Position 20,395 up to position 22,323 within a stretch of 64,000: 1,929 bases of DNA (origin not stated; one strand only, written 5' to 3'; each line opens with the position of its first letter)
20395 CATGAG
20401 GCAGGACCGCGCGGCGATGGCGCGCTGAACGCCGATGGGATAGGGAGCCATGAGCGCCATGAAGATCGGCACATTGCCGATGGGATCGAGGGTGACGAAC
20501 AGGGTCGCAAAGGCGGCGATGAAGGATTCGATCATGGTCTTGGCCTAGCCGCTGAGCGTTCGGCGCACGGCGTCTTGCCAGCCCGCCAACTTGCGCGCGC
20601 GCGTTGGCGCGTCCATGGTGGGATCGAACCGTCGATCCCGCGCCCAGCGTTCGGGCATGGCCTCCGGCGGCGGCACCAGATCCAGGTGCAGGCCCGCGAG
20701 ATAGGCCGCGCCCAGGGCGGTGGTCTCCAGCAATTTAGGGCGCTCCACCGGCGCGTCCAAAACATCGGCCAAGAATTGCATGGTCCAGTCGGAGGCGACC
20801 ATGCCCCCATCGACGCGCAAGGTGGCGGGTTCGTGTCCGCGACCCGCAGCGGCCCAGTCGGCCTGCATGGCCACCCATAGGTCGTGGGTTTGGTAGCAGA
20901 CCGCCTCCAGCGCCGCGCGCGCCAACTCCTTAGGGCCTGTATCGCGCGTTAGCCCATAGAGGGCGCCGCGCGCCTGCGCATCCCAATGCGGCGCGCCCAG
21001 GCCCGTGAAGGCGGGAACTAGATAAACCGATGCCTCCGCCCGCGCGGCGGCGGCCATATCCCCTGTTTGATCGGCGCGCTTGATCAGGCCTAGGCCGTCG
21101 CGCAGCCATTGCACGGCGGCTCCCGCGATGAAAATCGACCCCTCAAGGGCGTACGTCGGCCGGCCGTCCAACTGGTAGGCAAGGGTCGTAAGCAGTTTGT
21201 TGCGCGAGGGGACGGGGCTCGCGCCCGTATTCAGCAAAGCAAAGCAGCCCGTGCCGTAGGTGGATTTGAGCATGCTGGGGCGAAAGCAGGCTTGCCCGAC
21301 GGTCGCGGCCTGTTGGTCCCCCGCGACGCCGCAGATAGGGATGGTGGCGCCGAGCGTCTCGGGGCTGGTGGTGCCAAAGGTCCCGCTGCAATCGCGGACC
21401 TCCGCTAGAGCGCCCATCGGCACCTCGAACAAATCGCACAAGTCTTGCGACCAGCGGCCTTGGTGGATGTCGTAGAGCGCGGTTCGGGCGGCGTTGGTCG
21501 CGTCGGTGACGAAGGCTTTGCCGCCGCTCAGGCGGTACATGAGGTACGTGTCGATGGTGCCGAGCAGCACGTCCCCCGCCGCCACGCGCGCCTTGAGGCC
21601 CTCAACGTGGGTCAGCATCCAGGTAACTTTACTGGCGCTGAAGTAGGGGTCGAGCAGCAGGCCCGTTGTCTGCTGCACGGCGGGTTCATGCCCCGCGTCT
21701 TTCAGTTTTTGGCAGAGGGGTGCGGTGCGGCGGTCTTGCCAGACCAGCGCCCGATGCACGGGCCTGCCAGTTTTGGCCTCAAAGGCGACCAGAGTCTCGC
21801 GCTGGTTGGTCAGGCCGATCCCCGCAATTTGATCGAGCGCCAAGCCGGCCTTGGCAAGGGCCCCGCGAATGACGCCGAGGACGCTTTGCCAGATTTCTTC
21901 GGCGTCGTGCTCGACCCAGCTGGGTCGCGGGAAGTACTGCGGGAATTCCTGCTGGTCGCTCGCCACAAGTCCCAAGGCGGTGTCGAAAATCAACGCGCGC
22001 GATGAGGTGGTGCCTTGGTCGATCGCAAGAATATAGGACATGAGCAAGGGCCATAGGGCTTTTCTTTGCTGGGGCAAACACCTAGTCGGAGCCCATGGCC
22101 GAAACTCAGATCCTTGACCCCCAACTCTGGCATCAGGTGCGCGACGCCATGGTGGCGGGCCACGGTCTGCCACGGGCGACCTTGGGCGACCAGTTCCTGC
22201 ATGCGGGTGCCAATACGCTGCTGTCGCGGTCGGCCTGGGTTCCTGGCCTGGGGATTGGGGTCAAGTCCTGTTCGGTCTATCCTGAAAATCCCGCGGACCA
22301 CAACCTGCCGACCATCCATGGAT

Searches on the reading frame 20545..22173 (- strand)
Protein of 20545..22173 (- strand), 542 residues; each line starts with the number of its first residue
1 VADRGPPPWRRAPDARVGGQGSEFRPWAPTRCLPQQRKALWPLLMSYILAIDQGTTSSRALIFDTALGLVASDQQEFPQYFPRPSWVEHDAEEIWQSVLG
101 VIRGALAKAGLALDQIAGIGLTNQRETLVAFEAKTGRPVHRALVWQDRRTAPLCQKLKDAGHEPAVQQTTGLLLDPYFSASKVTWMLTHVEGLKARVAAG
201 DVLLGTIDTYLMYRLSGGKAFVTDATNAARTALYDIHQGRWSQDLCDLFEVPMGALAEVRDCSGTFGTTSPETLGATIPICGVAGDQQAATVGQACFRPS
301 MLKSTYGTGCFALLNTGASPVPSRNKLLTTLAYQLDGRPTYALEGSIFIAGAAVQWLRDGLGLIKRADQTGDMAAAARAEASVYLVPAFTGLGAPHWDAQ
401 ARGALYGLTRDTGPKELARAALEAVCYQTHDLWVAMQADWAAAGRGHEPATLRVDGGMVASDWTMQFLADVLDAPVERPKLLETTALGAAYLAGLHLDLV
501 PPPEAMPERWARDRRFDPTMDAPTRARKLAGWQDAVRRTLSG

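Call 65: search_protein_families(library=padloc, proteins=[window:20545-22173:-], max_evalue=0.00001)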
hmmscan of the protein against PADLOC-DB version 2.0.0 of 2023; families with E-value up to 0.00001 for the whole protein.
window:20545-22173:- (542 aa): 0 families

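Call 66: search_protein_families(library=ncbifam, proteins=[window:20545-22173:-], max_evalue=1e-10)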
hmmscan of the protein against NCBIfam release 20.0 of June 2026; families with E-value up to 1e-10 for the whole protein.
window:20545-22173:- (542 aa): 9 families
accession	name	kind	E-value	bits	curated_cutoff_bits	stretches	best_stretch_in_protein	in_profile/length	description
NF000756.0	PRK00047.1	subfamily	3.4e-199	662.3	498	1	46-540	5-495/502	glycerol kinase GlpK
TIGR01311.1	glycerol_kin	equivalog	2.4e-192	639.7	590.35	1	47-540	2-494/496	glycerol kinase GlpK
TIGR01312.1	XylB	equivalog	2.3e-55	188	380.25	1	50-516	2-458/481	xylulokinase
NF011601.0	PRK15027.1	equivalog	3.3e-35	121.4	912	1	49-495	3-434/484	xylulokinase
TIGR01314.1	gntK_FGGY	equivalog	3.2e-34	118.3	648.55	1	47-495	1-448/505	gluconokinase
NF008187.0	PRK10939.1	equivalog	1e-27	97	528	1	45-528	3-491/521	autoinducer-2 kinase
TIGR01315.1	5C_CHO_kinase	subfamily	1e-18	67.4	408.7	0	49-140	3-92/541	FGGY family pentulose kinase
TIGR02628.1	fuculo_kin_coli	equivalog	1.3e-12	47.5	470.9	1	48-493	3-438/465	L-fuculokinase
NF003154.0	PRK04123.1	equivalog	9.9e-12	44.3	428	0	389-493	389-488/554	ribulokinase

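Call 67: find_homologous_proteins(query=window:20545-22173:-, max_evalue=1e-100)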
Query window:20545-22173:- (542 aa): 8000 proteins with E <= 1e-100 among 8000 candidates; the best 120 are listed.
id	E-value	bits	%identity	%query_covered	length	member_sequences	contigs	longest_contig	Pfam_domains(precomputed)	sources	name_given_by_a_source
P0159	0.0e+0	1126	100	92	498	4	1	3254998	PF00370.28,PF02782.23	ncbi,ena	-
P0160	3.9e-298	1008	90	92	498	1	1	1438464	PF00370.28,PF02782.23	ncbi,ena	-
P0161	2.0e-247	840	75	92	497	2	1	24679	PF00370.28,PF02782.23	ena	-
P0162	2.9e-246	836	75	92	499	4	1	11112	PF00370.28,PF02782.23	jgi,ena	-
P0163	4.7e-245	832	75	92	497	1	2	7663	PF00370.28,PF02782.23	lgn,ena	-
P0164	4.9e-245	832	75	92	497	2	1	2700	PF00370.28,PF02782.23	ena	-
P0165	2.6e-237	807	71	92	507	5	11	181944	PF00370.28,PF02782.23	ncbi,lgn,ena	-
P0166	5.4e-237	806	72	92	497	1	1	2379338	PF00370.28,PF02782.23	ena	-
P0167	1.5e-236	804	71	92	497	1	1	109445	PF00370.28,PF02782.23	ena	-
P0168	1.3e-235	801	71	92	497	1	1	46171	PF00370.28,PF02782.23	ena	-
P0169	1.4e-235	801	73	92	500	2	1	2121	PF00370.28,PF02782.23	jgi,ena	-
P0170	4.7e-218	743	66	92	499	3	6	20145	PF00370.28,PF02782.23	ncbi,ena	-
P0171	1.0e-216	739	66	92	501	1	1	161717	PF00370.28,PF02782.23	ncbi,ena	-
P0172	2.0e-215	735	65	92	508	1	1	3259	PF00370.28,PF02782.23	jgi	jgi:glycerol kinase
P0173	3.1e-215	734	66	91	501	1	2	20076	PF00370.28,PF02782.23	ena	-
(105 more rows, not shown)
